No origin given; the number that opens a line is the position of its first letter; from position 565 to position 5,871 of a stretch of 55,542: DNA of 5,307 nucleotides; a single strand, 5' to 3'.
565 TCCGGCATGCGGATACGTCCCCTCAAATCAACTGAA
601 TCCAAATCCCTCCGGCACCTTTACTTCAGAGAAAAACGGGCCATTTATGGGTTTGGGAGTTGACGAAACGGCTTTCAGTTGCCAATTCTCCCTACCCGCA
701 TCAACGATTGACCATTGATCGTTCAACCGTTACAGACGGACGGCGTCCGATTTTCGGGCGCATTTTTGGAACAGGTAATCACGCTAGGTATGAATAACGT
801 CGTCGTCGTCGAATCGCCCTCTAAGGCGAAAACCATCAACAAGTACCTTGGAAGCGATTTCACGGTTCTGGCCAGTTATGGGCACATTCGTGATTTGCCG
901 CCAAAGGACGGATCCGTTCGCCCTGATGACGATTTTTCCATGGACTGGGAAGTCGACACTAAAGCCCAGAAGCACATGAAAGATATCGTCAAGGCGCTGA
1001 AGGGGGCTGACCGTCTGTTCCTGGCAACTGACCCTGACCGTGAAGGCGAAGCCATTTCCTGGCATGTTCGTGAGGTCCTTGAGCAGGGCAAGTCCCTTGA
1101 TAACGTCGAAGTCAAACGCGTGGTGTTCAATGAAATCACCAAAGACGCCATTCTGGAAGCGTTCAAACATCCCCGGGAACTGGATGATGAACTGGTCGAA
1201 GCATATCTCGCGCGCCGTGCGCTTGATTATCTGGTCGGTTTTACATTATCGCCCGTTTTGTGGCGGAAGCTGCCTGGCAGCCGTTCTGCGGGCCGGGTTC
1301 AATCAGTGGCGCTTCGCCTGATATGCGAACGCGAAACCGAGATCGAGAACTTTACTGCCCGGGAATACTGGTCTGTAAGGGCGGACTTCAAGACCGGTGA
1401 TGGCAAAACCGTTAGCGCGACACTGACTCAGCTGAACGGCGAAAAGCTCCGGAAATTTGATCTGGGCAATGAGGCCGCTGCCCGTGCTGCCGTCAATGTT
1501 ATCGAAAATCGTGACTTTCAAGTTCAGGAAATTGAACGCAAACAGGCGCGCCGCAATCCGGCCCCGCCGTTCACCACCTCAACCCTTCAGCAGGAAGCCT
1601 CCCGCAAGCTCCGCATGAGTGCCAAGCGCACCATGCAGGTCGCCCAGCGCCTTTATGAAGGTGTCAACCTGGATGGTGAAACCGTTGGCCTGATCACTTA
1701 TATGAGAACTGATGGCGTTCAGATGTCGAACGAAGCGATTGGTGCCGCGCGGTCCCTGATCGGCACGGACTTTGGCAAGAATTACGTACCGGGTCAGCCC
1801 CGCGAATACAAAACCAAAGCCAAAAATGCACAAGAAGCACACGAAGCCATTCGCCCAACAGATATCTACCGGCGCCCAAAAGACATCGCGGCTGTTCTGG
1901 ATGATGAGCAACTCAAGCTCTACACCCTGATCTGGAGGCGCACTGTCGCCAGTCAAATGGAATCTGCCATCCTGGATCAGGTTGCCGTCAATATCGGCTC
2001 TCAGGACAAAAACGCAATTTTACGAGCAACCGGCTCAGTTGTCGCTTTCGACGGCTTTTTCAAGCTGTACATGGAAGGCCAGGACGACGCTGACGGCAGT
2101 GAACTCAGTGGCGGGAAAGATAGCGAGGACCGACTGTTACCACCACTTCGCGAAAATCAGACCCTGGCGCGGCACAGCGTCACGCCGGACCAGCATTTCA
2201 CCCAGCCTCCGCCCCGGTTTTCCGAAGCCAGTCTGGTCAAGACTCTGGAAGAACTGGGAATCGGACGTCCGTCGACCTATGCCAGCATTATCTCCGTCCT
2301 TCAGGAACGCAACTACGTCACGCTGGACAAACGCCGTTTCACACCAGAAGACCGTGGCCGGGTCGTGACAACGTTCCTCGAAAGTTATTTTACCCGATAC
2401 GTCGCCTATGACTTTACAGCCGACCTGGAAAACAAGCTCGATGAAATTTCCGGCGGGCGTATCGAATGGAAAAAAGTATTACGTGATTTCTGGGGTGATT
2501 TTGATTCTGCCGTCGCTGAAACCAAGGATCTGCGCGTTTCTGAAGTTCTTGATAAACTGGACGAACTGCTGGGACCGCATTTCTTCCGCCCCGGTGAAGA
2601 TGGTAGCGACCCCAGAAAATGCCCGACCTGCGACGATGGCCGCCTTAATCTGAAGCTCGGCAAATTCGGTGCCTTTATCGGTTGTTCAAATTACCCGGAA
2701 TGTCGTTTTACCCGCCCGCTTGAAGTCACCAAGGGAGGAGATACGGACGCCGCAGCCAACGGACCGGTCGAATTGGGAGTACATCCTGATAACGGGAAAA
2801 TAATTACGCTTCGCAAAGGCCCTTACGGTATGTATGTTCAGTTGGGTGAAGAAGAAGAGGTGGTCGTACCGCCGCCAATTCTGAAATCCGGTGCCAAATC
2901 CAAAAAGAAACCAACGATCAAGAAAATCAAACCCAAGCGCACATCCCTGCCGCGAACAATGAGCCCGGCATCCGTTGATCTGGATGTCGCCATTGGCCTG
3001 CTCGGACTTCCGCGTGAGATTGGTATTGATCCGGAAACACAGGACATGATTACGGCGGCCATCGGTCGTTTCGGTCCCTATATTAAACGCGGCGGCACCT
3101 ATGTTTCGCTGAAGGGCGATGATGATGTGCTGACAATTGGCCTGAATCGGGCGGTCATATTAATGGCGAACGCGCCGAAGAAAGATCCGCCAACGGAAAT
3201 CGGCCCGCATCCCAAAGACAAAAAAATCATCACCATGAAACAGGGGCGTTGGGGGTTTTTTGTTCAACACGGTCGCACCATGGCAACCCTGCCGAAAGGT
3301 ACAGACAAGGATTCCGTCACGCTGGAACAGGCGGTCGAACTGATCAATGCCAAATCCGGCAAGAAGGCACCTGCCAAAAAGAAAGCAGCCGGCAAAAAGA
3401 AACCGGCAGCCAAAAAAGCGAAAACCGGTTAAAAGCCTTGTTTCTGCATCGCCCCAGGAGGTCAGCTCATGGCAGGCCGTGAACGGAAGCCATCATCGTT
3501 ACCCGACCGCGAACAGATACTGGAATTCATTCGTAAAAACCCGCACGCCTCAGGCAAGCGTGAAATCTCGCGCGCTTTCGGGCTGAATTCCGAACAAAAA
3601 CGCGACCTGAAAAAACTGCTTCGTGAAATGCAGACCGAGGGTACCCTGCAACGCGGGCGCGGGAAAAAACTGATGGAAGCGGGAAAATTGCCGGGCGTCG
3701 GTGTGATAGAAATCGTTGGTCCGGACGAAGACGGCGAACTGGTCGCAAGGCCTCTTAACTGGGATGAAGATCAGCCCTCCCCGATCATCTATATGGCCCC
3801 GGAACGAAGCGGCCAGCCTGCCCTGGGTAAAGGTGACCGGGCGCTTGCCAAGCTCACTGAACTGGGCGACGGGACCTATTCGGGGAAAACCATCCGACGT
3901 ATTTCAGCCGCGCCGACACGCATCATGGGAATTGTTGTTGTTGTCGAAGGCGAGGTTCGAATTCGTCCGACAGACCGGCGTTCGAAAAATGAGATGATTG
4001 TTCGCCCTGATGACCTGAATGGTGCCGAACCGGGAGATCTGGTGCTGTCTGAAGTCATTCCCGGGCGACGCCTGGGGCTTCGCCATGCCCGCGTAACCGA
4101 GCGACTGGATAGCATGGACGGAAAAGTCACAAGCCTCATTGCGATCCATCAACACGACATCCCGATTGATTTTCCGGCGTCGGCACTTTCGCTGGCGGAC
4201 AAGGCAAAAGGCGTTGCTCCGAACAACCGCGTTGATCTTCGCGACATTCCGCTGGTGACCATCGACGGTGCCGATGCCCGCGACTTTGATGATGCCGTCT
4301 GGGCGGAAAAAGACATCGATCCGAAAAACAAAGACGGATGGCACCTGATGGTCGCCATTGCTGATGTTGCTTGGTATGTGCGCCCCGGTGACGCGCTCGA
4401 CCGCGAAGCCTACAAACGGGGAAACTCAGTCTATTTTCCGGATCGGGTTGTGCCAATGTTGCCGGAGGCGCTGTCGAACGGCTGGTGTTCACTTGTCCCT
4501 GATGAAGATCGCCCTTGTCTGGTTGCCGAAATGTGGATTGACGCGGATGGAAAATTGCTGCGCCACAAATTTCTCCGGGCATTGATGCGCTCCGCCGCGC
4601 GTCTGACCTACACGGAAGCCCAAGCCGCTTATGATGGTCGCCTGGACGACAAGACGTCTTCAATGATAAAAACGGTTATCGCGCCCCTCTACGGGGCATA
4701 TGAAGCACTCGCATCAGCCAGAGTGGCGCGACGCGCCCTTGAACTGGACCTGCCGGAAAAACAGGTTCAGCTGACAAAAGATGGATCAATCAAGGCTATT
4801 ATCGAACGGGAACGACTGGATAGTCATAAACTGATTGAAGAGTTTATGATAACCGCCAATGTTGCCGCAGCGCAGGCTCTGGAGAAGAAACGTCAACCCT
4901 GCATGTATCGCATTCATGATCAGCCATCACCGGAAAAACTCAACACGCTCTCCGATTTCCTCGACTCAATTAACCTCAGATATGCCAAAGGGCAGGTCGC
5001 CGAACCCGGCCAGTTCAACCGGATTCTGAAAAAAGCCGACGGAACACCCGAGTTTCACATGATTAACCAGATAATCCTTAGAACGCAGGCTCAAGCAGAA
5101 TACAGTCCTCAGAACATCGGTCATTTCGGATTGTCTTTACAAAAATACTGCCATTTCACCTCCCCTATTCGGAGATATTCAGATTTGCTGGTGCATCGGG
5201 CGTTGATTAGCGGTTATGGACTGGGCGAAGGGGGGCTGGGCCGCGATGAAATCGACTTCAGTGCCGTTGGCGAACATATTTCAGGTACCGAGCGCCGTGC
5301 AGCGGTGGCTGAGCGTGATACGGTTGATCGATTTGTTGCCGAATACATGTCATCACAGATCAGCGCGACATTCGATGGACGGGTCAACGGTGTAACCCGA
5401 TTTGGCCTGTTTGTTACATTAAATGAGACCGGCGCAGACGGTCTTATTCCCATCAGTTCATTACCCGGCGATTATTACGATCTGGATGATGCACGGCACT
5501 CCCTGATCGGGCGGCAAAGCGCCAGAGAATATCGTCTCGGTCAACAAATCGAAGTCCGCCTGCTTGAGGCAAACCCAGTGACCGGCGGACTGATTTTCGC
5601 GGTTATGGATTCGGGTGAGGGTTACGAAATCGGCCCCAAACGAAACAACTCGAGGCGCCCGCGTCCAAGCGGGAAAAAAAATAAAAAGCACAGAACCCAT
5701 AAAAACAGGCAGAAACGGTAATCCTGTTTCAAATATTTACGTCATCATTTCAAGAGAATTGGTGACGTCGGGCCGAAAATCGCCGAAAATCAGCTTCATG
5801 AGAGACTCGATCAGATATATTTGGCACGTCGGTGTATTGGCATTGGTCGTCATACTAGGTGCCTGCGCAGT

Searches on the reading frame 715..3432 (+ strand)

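Call 28: search_protein_families(library=pfam, proteins=[window:715-3432:+], max_evalue=0.00001)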
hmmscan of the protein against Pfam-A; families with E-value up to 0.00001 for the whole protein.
window:715-3432:+ (905 aa): 4 families
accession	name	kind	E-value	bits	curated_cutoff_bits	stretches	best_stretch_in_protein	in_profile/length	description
PF01131.25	Topoisom_bac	-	3.1e-121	405.7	35.1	1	156-589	2-410/411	DNA topoisomerase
PF13368.11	Toprim_C_rpt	-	3.2e-47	158.7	22.3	3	832-885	1-54/57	Topoisomerase C-terminal repeat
PF01751.28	Toprim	-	9.4e-21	74.2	23.1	1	29-141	2-96/96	Toprim domain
PF01396.24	Zn_ribbon_Top1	-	2.2e-14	53.4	32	1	634-670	2-37/39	Topoisomerase DNA binding C4 zinc finger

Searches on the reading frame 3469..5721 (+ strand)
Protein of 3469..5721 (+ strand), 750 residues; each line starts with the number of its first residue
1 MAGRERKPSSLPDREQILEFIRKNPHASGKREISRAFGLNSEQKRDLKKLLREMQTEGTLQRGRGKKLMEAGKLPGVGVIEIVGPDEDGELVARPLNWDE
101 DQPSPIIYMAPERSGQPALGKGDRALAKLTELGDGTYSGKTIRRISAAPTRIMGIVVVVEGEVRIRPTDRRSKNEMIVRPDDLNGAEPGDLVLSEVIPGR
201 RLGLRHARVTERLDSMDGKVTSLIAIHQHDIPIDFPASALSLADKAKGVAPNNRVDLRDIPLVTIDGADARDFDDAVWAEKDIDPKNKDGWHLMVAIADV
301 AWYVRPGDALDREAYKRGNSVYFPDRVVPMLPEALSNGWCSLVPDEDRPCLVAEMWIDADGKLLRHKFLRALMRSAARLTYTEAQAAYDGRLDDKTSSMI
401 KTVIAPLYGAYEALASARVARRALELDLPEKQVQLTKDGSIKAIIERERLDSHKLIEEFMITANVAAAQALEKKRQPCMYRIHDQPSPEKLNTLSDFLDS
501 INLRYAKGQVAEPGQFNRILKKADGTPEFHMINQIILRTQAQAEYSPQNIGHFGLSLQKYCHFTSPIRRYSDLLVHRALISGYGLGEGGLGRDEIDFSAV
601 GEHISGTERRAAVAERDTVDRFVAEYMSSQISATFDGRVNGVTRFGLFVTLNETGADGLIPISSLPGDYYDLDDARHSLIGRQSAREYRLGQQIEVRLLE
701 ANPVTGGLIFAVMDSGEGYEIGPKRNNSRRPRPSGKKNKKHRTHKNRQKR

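Call 28: search_protein_families(library=pfam, proteins=[window:3469-5721:+], max_evalue=0.00001)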
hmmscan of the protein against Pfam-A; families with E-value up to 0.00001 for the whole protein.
window:3469-5721:+ (750 aa): 3 families
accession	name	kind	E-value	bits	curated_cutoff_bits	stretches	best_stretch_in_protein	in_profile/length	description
PF00773.25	RNB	-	2.7e-103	346.1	29.3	1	254-579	1-320/326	RNB domain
PF00575.29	S1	-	1.3e-08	35.5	22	1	633-711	6-72/74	S1 RNA binding domain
PF17876.7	CSD2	-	3.9e-08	33.7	26.2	1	165-236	2-74/74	Cold shock domain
